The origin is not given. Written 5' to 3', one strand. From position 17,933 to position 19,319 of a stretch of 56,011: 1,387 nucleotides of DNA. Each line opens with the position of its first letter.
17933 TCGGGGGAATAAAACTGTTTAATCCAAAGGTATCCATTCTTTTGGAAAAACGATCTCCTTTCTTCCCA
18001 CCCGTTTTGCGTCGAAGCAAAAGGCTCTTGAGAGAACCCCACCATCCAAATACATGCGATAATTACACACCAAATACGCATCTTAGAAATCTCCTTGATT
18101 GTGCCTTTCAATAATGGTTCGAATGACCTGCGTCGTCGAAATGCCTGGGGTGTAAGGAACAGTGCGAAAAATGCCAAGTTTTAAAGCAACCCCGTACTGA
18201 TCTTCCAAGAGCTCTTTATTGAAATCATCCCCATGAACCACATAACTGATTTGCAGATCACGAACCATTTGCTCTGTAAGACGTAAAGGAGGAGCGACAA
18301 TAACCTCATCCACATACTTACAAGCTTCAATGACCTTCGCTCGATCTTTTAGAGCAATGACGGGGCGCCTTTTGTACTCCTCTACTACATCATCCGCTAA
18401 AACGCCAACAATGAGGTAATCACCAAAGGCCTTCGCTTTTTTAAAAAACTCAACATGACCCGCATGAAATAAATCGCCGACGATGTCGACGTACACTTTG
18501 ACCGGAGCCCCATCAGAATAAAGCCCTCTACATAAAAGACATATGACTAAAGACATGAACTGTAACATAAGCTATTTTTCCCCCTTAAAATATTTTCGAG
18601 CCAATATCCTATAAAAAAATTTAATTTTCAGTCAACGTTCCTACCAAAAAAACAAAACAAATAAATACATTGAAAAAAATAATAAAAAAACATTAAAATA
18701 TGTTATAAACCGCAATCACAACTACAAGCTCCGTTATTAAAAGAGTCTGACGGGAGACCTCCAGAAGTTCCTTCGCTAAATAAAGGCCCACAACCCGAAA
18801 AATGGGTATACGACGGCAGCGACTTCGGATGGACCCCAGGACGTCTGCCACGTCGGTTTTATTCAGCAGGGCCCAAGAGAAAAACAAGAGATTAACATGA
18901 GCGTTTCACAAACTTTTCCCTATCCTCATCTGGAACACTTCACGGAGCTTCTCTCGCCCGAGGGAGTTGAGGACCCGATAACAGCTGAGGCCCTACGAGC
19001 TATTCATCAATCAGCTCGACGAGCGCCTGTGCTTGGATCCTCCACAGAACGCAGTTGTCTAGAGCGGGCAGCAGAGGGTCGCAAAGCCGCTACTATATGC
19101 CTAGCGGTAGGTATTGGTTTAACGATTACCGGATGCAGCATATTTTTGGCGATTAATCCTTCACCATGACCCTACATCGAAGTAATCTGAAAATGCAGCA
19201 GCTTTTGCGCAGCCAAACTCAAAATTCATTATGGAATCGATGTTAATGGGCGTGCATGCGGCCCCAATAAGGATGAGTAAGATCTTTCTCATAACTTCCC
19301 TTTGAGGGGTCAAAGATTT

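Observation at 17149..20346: TagD/CCT-type cytidylyltransferase + PhyH dioxygenase + LicD transferase: candidate CDP-alcohol phospho-decoration pathway in a chlamydial genome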

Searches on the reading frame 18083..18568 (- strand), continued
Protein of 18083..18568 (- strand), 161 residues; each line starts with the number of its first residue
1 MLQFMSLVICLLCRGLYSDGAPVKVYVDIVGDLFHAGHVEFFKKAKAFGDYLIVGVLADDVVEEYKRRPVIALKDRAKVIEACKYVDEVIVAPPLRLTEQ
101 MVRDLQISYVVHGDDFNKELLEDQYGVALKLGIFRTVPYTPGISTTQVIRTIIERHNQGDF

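Call 71: search_protein_families(library=pfam, max_evalue=0.0001, proteins=[P0400, P0418, P0467, P0469, P0502, P0508, P0495, P0372, P0364, P0493])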
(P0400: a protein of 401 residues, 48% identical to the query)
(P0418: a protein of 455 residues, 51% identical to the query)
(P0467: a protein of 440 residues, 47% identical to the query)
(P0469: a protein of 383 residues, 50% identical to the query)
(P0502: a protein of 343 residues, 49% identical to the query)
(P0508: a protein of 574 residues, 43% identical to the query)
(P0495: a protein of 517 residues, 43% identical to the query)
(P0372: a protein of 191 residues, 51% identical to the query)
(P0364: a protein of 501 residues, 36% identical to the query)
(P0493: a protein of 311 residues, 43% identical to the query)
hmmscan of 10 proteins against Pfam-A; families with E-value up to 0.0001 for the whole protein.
P0400 (401 aa): 2 families
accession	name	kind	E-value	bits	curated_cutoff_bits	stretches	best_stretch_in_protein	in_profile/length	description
PF01467.32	CTP_transf_like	-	2.1e-20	73.7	21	1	274-393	7-133/133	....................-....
PF04991.19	LicD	-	2e-17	64.5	22.6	1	74-118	4-48/227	LicD family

P0418 (455 aa): 2 families
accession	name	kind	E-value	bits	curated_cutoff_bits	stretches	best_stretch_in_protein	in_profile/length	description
PF01467.32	CTP_transf_like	-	1.8e-19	70.7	21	1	317-436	7-133/133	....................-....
PF04991.19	LicD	-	6.7e-14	53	22.6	1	106-149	7-50/227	LicD family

P0467 (440 aa): 2 families
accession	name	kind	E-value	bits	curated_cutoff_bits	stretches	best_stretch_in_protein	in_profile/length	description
PF01467.32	CTP_transf_like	-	2.6e-20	73.4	21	1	304-423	7-133/133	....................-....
PF04991.19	LicD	-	1.9e-13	51.5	22.6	1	100-142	4-46/227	LicD family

P0469 (383 aa): 1 family
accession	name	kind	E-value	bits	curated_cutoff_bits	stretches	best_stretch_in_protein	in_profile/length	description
PF01467.32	CTP_transf_like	-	4.5e-15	56.5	21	1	11-129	7-132/133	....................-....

P0502 (343 aa): 2 families
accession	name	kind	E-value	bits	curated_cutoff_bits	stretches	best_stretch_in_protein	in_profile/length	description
PF01467.32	CTP_transf_like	-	2.8e-18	66.8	21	1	11-132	7-133/133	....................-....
PF04991.19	LicD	-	3e-07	31.2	22.6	1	182-270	3-84/227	LicD family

P0508 (574 aa): 7 families
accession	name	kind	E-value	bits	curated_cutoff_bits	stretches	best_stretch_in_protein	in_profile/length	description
PF01467.32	CTP_transf_like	-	5.3e-16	59.5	21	1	10-133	5-133/133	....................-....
PF08241.18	Methyltransf_11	-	5.4e-16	59.4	21.2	1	186-276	1-93/95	Methyltransferase domain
PF13649.12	Methyltransf_25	-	2.8e-14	54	27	1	185-272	1-94/97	Methyltransferase domain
PF05721.19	PhyH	-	1.6e-11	45.3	22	1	416-530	88-212/213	Phytanoyl-CoA dioxygenase (PhyH)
PF13847.12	Methyltransf_31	-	4.5e-10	39.8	27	1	182-278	4-110/145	Methyltransferase domain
PF08242.18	Methyltransf_12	-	6.8e-10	40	30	1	186-270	1-91/98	Methyltransferase domain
PF13489.12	Methyltransf_23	-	2.7e-08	34.1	27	1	179-258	20-98/164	Methyltransferase domain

P0495 (517 aa): 2 families
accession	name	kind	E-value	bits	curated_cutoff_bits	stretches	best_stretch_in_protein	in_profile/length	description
PF01467.32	CTP_transf_like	-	7.1e-21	75.2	21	1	16-134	7-132/133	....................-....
PF04464.20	Glyphos_transf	-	6.2e-06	25.8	22.1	0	261-310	150-201/367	CDP-Glycerol:Poly(glycerophosphate) glycerophosphotransferase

P0372 (191 aa): 1 family
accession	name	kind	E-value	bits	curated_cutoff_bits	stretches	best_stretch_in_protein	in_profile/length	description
PF01467.32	CTP_transf_like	-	5.6e-21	75.6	21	1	60-179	7-133/133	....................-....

P0364 (501 aa): 1 family
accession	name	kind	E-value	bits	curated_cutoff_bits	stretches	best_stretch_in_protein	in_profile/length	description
PF01467.32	CTP_transf_like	-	1.7e-42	145.3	21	2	124-252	2-132/133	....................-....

P0493 (311 aa): 1 family
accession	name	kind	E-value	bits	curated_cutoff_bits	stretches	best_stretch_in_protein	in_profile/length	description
PF01467.32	CTP_transf_like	-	6.5e-23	81.8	21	1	166-284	7-132/133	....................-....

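Call 72: list_cluster_members(proteins=[P0400, P0418, P0467, P0502, P0508, P0495, P0361, P0364, P0372, P0469])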
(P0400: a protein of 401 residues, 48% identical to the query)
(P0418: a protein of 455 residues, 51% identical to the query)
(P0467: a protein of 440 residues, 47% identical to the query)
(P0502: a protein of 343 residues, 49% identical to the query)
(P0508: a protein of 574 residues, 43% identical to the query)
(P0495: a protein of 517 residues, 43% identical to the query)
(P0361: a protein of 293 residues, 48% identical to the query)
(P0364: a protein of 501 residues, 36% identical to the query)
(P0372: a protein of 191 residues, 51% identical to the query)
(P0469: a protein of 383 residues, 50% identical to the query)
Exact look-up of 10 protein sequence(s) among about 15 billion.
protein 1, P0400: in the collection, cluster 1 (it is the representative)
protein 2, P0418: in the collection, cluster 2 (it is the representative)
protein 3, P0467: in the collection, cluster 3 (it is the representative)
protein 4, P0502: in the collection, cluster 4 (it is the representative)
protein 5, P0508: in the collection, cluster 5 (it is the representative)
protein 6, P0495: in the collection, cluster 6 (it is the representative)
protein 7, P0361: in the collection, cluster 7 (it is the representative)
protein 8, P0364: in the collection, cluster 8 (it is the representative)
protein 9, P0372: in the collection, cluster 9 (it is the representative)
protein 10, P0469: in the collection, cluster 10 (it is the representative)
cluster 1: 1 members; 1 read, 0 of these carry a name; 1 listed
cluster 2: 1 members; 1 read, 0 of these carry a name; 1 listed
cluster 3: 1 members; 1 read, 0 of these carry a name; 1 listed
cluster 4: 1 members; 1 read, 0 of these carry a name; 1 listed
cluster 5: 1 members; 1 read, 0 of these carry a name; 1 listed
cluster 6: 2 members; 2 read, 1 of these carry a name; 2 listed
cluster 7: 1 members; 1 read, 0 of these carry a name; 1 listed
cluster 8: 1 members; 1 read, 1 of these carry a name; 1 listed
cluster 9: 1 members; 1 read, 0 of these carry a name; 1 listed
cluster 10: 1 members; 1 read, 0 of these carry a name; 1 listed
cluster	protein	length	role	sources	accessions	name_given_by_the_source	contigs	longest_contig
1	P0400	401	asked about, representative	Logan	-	-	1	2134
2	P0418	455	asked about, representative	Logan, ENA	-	-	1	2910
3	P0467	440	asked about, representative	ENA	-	-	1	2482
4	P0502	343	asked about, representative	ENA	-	-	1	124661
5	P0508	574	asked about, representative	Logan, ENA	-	-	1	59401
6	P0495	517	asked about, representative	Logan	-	-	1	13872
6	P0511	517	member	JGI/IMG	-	cytidyltransferase-like protein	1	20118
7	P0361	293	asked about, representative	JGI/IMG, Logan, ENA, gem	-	-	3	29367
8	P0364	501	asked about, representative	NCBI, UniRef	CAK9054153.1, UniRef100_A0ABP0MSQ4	Ethanolamine-phosphate cytidylyltransferase (CTP:phosphoethanolamine ... | ethanolamine-phosphate cytidylyltransferase n=1 Tax=Durusdinium trenchii TaxID=1381693 ...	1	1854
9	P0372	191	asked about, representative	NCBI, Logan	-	-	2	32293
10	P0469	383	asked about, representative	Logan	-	-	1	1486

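Call 76: search_protein_families(library=pfam, max_evalue=0.0001, proteins=[P0473, P0481, P0497, P0501, P0503, P0361, P0413, P0441, P0476, P0423])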
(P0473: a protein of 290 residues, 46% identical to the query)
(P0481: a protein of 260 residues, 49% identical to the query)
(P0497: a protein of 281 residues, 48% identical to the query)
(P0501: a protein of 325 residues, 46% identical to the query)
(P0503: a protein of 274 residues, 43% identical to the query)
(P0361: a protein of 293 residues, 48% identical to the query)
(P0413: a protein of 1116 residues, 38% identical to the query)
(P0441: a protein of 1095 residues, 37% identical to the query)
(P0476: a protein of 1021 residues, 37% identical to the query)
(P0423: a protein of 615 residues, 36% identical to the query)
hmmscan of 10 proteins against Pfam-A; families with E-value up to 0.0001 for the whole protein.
P0473 (290 aa): 1 family
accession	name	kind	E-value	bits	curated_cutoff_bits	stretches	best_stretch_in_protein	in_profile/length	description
PF01467.32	CTP_transf_like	-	5.2e-20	72.4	21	1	153-272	7-133/133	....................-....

P0481 (260 aa): 1 family
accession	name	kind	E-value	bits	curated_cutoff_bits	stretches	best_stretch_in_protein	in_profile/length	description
PF01467.32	CTP_transf_like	-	1.6e-16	61.2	21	1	90-217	7-133/133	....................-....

P0497 (281 aa): 2 families
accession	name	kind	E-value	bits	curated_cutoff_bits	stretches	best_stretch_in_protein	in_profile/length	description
PF01467.32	CTP_transf_like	-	1.2e-22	80.9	21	1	140-259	7-133/133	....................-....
PF04991.19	LicD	-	7.8e-05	23.3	22.6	0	27-83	170-227/227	LicD family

P0501 (325 aa): 1 family
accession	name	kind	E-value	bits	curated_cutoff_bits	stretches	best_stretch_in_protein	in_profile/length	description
PF01467.32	CTP_transf_like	-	1.5e-17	64.5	21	1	203-316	7-128/133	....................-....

P0503 (274 aa): 2 families
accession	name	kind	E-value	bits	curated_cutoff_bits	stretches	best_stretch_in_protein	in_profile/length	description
PF01467.32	CTP_transf_like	-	7.6e-15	55.7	21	1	151-270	7-133/133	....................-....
PF03767.20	Acid_phosphat_B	-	5.3e-07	29.8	27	1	40-117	119-208/230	HAD superfamily, subfamily IIIB (Acid phosphatase)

P0361 (293 aa): 1 family
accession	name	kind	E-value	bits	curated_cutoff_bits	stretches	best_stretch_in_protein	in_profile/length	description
PF01467.32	CTP_transf_like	-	1.3e-41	142.3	21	2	28-147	7-133/133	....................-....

P0413 (1116 aa): 1 family
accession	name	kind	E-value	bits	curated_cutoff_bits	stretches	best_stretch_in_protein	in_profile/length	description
PF01467.32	CTP_transf_like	-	8e-44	149.5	21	2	548-674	1-132/133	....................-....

P0441 (1095 aa): 1 family
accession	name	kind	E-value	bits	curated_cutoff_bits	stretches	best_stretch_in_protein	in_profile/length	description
PF01467.32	CTP_transf_like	-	6.3e-44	149.8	21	2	566-693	1-133/133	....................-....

P0476 (1021 aa): 1 family
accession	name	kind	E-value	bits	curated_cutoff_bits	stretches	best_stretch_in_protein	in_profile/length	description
PF01467.32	CTP_transf_like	-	4.4e-43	147.1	21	2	485-611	1-132/133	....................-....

P0423 (615 aa): 1 family
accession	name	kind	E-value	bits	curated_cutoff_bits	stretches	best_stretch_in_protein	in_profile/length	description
PF01467.32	CTP_transf_like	-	5.1e-44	150.1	21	2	219-342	1-129/133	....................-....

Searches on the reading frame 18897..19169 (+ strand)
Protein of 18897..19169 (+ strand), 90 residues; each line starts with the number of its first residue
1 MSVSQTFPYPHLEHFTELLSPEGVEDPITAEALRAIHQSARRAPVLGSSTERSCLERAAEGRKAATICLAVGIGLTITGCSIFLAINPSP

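Call 3: search_protein_families(library=pfam, proteins=[window:18897-19169:+], max_evalue=0.01)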
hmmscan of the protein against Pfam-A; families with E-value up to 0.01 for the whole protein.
window:18897-19169:+ (90 aa): 0 families

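Call 4: search_protein_families(library=ncbifam, proteins=[window:18897-19169:+], max_evalue=0.01)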
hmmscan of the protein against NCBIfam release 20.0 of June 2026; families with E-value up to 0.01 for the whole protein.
window:18897-19169:+ (90 aa): 0 families
